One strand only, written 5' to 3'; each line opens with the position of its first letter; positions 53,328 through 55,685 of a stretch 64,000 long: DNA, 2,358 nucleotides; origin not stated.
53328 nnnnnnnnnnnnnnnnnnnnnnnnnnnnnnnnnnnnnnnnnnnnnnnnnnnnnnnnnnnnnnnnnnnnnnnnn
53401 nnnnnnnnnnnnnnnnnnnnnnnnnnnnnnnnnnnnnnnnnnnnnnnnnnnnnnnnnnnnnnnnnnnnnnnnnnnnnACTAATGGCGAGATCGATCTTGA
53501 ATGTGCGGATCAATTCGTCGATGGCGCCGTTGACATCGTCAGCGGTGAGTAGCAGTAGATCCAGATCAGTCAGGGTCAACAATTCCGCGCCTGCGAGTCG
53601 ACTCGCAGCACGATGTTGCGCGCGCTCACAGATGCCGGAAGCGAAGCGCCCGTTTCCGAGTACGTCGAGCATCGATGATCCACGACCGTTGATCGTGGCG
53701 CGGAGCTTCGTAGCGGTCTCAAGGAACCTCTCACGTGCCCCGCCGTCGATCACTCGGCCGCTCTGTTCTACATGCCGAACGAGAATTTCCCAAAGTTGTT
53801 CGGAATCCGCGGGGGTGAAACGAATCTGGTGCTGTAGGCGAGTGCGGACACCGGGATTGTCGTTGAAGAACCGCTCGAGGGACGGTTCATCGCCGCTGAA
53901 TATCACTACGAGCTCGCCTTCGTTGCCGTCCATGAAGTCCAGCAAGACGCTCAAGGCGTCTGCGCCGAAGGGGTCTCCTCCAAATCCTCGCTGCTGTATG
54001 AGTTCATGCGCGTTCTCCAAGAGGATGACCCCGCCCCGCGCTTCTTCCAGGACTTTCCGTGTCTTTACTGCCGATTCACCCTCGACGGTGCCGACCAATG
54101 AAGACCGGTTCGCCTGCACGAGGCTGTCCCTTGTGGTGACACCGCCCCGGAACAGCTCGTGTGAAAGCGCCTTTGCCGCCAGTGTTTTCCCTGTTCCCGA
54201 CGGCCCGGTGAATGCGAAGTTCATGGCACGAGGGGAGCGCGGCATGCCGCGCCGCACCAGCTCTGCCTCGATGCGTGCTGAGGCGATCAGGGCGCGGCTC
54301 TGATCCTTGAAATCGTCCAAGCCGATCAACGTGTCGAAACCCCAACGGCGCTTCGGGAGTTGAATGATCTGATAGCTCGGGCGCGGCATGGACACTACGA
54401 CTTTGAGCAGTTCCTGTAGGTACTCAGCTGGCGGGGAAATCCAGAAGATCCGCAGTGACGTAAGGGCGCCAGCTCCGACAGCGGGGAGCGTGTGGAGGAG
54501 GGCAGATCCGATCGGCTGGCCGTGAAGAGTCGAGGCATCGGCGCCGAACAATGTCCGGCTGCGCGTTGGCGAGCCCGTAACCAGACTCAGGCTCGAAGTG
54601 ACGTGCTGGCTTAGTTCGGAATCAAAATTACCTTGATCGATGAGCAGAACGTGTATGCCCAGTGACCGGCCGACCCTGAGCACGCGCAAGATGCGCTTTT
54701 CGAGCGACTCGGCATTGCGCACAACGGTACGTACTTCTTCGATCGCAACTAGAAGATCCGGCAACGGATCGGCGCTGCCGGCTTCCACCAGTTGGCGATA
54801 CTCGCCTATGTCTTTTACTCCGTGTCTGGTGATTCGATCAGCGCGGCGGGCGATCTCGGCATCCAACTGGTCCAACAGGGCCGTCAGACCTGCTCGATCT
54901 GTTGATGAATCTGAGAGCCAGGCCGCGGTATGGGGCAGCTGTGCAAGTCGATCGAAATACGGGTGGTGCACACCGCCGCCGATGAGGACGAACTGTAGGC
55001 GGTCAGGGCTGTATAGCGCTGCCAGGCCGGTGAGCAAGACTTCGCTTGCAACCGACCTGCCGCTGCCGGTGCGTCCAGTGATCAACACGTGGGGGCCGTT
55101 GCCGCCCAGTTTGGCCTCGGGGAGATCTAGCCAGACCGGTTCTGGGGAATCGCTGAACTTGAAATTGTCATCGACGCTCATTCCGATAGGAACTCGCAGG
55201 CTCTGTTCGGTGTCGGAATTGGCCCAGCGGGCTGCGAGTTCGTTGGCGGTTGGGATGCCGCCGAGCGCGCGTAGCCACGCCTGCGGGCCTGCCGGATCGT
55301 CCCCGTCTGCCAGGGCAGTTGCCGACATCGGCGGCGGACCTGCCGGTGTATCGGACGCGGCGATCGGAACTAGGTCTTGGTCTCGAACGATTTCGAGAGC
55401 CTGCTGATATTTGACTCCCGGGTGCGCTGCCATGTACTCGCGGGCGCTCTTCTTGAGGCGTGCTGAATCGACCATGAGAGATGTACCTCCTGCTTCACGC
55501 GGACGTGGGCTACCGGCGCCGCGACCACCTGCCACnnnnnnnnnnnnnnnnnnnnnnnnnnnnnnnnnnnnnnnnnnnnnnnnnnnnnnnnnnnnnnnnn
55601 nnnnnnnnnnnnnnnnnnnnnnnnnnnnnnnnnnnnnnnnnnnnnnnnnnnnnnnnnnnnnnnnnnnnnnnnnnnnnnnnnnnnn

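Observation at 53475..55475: Single polypeptide combining an FtsK/SpoIIIE-like ATPase domain with an EccA/CbxX-type AAA+ domain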

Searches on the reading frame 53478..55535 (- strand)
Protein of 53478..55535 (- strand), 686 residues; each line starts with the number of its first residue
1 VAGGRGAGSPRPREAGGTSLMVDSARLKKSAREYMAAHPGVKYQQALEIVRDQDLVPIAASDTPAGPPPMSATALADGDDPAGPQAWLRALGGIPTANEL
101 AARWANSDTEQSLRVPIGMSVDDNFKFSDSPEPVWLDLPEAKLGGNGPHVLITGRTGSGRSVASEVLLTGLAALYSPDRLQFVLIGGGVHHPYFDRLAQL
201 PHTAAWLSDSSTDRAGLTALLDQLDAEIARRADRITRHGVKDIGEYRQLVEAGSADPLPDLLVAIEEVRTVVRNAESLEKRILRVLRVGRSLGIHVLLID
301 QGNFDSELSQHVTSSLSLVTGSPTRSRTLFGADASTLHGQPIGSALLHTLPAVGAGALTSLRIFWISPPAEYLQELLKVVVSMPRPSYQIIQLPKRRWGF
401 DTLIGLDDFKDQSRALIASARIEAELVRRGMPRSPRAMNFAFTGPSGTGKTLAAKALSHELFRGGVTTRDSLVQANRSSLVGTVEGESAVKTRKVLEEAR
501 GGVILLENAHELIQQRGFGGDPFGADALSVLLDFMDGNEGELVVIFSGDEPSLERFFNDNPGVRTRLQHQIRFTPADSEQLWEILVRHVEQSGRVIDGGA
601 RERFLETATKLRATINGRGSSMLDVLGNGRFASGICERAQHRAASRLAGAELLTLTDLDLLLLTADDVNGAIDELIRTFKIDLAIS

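Call 3: search_protein_families(library=pfam, proteins=[window:53478-55535:-], max_evalue=1)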
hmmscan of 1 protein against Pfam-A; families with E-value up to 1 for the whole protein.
window:53478-55535:- (686 aa): 29 families (the best 25 are shown)
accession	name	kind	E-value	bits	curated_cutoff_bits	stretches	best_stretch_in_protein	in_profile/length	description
PF01580.24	FtsK_SpoIIIE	-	2.2e-18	67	24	1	132-281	29-169/221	FtsK/SpoIIIE family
PF00004.35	AAA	-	8.2e-15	55.9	21.2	1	442-551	3-111/131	ATPase family associated with various cellular activities (AAA)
PF17866.7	AAA_lid_6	-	5.4e-07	30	24.3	1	607-668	3-60/60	AAA lid domain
PF13401.12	AAA_22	-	2e-06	28.6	27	1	440-554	8-127/130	AAA domain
PF13191.12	AAA_16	-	1.5e-05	26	32.6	2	144-286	21-124/167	AAA ATPase domain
PF20720.3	nSTAND3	-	0.0028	17.8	27.2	0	443-466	23-46/155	Novel STAND NTPase 3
PF13555.12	AAA_29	-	0.0047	17.1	27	0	146-161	22-36/61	P-loop containing region of AAA domain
PF12775.13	AAA_7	-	0.0065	16.5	25.8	0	438-461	34-57/181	P-loop containing dynein motor region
PF00158.32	Sigma54_activat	-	0.007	16.5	20.2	1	437-512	22-105/168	Sigma-54 interaction domain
PF01078.27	Mg_chelatase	-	0.007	16.2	20.3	1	439-493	24-76/207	Magnesium chelatase, subunit ChlI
PF01935.23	DUF87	-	0.0071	16.9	23.2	1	148-173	24-49/220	Helicase HerA, central domain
PF13238.12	AAA_18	-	0.0091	16.9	29.4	1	442-476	3-35/128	AAA domain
PF00005.33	ABC_tran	-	0.011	16.7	25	0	440-471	14-47/137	ABC transporter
PF01695.23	IstB_IS21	-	0.012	15.5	24.1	1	436-469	91-124/238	IstB-like ATP binding protein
PF00910.28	RNA_helicase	-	0.015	16.2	21.5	1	442-463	3-24/105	RNA helicase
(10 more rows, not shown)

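Call 4: search_protein_families(library=ncbifam, proteins=[window:53478-55535:-], max_evalue=1)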
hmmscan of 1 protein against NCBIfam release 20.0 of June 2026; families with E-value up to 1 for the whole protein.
window:53478-55535:- (686 aa): 30 families (the best 25 are shown)
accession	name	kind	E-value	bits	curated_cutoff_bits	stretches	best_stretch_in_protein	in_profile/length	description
TIGR03922.1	T7SS_EccA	equivalog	2.4e-50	171.7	466.65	1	401-677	276-557/557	type VII secretion AAA-ATPase EccA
TIGR03924.1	T7SS_EccC_a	equivalog_domain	2.8e-38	132.1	509.15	1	78-348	388-655/673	type VII secretion protein EccCa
TIGR02881.1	spore_V_K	equivalog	1.3e-35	122.7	422.95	1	400-667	5-260/261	stage V sporulation protein K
TIGR02880.1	cbbX_cfxQ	equivalog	3.4e-33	115.1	459.25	1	402-669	23-279/284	CbbX protein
TIGR03928.1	T7_EssCb_Firm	equivalog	9.2e-26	89.8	778.4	1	100-301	433-621/1296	type VII secretion protein EssC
TIGR03925.1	T7SS_EccC_b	equivalog_domain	3.8e-24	84.9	346.55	1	78-487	12-412/564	type VII secretion protein EccCb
NF041214.1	plasmid_TraB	equivalog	2.3e-05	23.1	800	1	132-317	232-402/639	plasmid transfer protein TraB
NF009067.0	PRK12402.1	equivalog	3.7e-05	22.9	317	1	434-463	33-62/340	replication factor C small subunit 2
TIGR02928.1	TIGR02928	subfamily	5.5e-05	22.2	181.3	1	436-462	39-65/366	orc1/cdc6 family replication initiation protein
TIGR01243.1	CDC48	subfamily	0.00051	18.5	802.65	1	404-588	181-358/733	CDC48 family AAA ATPase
NF038214.1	IS21_help_AAA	equivalog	0.00089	19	200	1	437-469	90-122/232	IS21-like element helper ATPase IstB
NF001679.0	PRK00440.1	equivalog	0.0013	17.9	303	1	439-478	41-78/322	replication factor C small subunit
NF008004.0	PRK10733.1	equivalog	0.0029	15.7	1008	1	400-547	151-296/644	ATP-dependent zinc metalloprotease FtsH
TIGR00455.1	apsK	equivalog_domain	0.01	15.5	138.7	1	437-468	18-49/184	adenylyl-sulfate kinase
NF007615.0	PRK10263.1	equivalog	0.015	13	1566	1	123-252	979-1111/1355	DNA translocase FtsK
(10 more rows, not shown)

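Call 5: search_solved_structures(query=window:53478-55535:-, max_evalue=0.01, show_alignments=3)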
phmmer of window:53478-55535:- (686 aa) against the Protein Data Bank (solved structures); distinct sequences matched with E-value up to 0.01: 86 (the best 60 are shown).
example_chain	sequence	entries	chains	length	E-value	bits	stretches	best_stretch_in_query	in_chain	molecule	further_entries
9lur_A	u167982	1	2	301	2.8e-38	135.2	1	400-659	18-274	ESX-1 secretion system protein EccA1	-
4nh0_A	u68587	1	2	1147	6e-38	134.1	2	99-341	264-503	Cell divisionFtsK/SpoIIIE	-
3zuh_A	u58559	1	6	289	2.6e-31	112.1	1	402-660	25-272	PROTEIN CBBX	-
3syk_A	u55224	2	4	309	3.1e-31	111.9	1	402-665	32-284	Protein CbbX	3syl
7np7_C1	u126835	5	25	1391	3e-27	98.7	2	127-301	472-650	ESX-5 secretion system protein EccC5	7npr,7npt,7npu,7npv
7b9f_C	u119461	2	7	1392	7.9e-25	90.7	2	128-301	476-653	EccC5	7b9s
4n1a_A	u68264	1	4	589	7e-17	64.5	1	121-326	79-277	Cell divisionFtsK/SpoIIIE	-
9qks_G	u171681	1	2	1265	3.9e-15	58.7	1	101-326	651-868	ESX secretion system protein YukB,Green fluorescent protein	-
9jv8_A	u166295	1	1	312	1.4e-08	37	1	86-299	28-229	ESX-1 secretion system protein EccCb1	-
6oaa_B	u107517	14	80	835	6.3e-08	34.9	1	400-544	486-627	Cell division control protein 48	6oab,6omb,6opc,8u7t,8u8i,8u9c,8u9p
8dar_A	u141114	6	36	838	6.4e-08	34.9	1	400-544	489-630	Cell division control protein 48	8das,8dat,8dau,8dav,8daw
6oa9_A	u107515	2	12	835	6.4e-08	34.9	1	400-544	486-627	Cell division control protein 48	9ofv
5vc7_A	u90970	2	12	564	1.8e-07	33.4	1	389-553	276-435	VCP-like ATPase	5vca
5g4g_A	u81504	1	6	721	1.9e-07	33.3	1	389-553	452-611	VCP-LIKE ATPASE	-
5g4f_A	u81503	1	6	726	1.9e-07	33.3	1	389-553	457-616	VCP-LIKE ATPASE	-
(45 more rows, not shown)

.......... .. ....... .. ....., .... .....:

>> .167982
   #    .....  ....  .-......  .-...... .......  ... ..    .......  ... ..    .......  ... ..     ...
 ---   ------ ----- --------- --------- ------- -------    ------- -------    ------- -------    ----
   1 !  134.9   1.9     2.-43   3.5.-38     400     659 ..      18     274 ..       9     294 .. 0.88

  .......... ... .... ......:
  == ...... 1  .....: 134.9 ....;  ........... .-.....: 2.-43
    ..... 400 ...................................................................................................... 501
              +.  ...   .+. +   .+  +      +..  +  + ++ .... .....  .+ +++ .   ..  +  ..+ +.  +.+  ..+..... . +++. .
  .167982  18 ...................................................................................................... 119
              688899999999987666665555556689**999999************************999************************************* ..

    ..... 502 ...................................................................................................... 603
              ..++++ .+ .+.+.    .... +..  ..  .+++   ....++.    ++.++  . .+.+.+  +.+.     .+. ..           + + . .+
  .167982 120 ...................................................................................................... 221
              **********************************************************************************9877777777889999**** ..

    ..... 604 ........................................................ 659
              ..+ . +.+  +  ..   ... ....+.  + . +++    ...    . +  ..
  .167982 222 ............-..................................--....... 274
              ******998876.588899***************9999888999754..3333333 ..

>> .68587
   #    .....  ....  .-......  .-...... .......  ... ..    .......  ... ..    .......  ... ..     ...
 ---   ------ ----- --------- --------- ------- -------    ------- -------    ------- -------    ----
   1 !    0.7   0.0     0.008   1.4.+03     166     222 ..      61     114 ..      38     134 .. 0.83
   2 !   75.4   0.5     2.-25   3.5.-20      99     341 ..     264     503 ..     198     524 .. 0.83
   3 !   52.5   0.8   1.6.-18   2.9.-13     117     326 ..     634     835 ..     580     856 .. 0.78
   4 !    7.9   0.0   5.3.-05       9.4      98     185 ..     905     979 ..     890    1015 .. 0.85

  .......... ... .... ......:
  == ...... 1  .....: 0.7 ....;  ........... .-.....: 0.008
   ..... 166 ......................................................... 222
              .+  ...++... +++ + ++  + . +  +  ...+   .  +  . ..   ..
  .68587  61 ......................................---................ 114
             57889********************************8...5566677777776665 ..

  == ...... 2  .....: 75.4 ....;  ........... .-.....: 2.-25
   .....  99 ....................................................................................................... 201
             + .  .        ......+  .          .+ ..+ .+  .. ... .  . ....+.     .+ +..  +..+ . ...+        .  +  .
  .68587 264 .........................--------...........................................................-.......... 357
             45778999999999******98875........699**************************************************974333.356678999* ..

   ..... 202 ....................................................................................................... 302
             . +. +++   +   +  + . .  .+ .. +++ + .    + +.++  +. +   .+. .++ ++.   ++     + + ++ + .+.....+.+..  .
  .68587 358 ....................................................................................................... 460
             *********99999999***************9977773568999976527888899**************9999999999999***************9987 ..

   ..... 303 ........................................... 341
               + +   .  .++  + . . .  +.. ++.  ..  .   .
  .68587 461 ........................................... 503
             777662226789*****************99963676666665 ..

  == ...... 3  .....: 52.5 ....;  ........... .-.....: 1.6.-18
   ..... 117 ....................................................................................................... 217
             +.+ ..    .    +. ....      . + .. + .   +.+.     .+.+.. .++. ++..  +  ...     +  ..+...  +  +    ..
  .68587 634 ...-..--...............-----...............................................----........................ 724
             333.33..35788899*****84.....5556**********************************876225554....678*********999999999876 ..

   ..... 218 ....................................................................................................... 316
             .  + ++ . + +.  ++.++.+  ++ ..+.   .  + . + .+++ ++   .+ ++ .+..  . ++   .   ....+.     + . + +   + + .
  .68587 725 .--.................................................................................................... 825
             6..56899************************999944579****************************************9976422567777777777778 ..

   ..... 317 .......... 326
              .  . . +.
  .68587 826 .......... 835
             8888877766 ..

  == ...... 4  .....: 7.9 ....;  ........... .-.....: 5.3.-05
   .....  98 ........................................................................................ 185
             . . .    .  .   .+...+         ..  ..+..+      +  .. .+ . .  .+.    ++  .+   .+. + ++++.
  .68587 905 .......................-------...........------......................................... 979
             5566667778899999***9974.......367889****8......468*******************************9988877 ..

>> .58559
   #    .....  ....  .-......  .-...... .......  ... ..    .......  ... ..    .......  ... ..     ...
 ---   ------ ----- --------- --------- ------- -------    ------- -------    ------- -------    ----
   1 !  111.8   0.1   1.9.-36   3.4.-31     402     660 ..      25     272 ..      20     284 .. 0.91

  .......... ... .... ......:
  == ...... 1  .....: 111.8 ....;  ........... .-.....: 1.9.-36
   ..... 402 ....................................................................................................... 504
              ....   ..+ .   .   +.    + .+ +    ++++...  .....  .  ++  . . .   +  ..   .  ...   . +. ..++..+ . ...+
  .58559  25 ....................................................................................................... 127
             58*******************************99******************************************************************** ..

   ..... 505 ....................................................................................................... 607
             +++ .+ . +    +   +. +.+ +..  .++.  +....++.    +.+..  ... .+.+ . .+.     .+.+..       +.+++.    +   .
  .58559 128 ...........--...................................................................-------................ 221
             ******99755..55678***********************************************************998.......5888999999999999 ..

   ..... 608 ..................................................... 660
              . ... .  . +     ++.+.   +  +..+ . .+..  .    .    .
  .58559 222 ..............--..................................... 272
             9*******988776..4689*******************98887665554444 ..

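Call 6: find_homologous_proteins(query=window:53478-55535:-, max_evalue=1e-10)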
Query window:53478-55535:- (686 aa): 15 proteins with E <= 1e-10 among 8000 candidates.
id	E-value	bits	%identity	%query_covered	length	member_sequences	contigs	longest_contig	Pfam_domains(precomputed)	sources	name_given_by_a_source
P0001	0.0e+0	1393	95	97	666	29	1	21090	PF17866.9,PF00004.36,PF13401.13,PF01580.25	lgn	-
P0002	0.0e+0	1373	94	97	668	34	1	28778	PF17866.9,PF00004.36,PF13401.13,PF01580.25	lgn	-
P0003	0.0e+0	1347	92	97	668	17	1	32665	PF17866.9,PF00004.36,PF13401.13,PF01580.25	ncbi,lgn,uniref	ncbi:FtsK/SpoIIIE domain-containing protein [Mycobacteroides abscessus]|uniref:FtsK/SpoIIIE domain-c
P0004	0.0e+0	1246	85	97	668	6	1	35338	PF17866.9,PF00004.36,PF13401.13,PF01580.25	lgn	-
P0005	0.0e+0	1169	79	97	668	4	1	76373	PF17866.9,PF00004.36,PF13401.13,PF01580.25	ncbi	-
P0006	0.0e+0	1144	78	97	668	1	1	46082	PF17866.9,PF00004.36,PF13401.13,PF01580.25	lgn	-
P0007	0.0e+0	1139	78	97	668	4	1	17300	PF17866.9,PF00004.36,PF13401.13,PF01580.25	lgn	-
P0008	0.0e+0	1108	76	97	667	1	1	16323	PF17866.9,PF00004.36,PF13401.13,PF01580.25,PF13191.13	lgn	-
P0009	0.0e+0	1083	74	97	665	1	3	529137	PF17866.9,PF13555.13,PF00004.36,PF13401.13,PF01580.25,PF13191.13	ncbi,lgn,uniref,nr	ncbi:FtsK/SpoIIIE domain-containing protein [Mycobacteroides abscessus]|uniref:FtsK/SpoIIIE domain-c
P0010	4.3e-43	166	29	39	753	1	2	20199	PF13604.13,PF00004.36,PF13401.13,PF05496.19,PF07728.21,PF13191.13,PF00158.33,PF00005.34,PF17866.9,PF00910.29,PF01078.28,PF20720.4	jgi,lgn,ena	-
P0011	4.2e-25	107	24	38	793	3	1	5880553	PF17866.9,PF00004.36,PF13401.13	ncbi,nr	ncbi:P-loop containing nucleoside triphosphate hydrolase protein [Penicillium canescens]|nr:P-loop c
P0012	6.2e-16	76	34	25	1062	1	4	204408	PF01935.24,PF05729.19,PF13401.13,PF20703.4,PF01580.25,PF13481.13,PF13191.13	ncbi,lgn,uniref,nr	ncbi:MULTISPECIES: FtsK/SpoIIIE domain-containing protein [unclassified Nocardioides]|uniref:FtsK/Sp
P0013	1.0e-13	69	31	40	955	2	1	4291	PF13245.13,PF05729.19,PF13555.13,PF13401.13,PF01580.25,PF25199.2,PF20720.4,PF13191.13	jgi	jgi:S-DNA-T family DNA segregation ATPase FtsK/SpoIIIE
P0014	3.2e-13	67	32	30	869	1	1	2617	PF01580.25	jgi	jgi:S-DNA-T family DNA segregation ATPase FtsK/SpoIIIE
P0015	5.7e-12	63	28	55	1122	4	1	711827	PF16697.11,PF00004.36,PF13401.13,PF01580.25,PF20720.4,PF13191.13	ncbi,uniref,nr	ncbi:FtsK/SpoIIIE domain-containing protein [Pseudactinotalea terrae]|uniref:FtsK/SpoIIIE domain-con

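Call 10: find_encoding_contigs(protein=P0009, flank=10000, max_places=3)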
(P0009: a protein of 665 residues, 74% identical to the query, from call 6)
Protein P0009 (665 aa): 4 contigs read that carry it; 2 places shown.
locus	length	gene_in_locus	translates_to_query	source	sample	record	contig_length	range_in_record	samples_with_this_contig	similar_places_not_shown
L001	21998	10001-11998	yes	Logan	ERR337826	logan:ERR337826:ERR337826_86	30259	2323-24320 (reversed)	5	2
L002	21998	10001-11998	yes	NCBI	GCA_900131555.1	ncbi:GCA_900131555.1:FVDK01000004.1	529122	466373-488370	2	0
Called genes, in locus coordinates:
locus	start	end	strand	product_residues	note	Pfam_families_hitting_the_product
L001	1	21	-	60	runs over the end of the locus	-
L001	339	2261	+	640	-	PF13191:AAA_16 (faint)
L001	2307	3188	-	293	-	-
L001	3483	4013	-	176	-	-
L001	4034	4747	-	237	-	-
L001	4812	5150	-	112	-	-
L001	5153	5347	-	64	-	-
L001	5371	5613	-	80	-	-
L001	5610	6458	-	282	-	-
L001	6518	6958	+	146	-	-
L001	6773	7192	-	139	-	-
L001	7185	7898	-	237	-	-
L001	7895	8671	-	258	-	PF05175:MTS (weak)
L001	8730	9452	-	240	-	PF01145:Band_7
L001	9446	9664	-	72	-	-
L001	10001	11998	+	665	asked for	PF01580:FtsK_SpoIIIE, PF13191:AAA_16 (faint), PF13555:AAA_29 (faint), PF13401:AAA_22 (faint), PF00004:AAA, PF17866:AAA_lid_6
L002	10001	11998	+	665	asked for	PF01580:FtsK_SpoIIIE, PF13191:AAA_16 (faint), PF13555:AAA_29 (faint), PF13401:AAA_22 (faint), PF00004:AAA, PF17866:AAA_lid_6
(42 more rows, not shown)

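Call 11: find_encoding_contigs(protein=P0005, flank=10000, max_places=3)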
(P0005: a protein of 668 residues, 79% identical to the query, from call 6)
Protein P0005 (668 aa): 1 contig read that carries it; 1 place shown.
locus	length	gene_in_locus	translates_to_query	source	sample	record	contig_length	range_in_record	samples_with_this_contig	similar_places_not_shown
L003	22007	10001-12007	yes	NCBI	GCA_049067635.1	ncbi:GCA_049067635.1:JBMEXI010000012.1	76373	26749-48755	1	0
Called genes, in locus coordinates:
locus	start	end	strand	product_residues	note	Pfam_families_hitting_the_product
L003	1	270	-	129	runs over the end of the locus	PF13384:HTH_23 (weak), PF13518:HTH_28 (faint)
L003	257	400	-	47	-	-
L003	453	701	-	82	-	-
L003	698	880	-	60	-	-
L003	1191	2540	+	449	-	-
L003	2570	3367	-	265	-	-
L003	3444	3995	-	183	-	-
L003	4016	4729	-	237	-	-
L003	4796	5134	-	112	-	-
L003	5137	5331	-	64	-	-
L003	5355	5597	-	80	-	-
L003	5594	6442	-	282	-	-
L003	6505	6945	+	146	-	-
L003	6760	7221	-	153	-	-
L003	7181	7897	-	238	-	-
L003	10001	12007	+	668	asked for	PF01580:FtsK_SpoIIIE, PF13401:AAA_22 (faint), PF00004:AAA, PF17866:AAA_lid_6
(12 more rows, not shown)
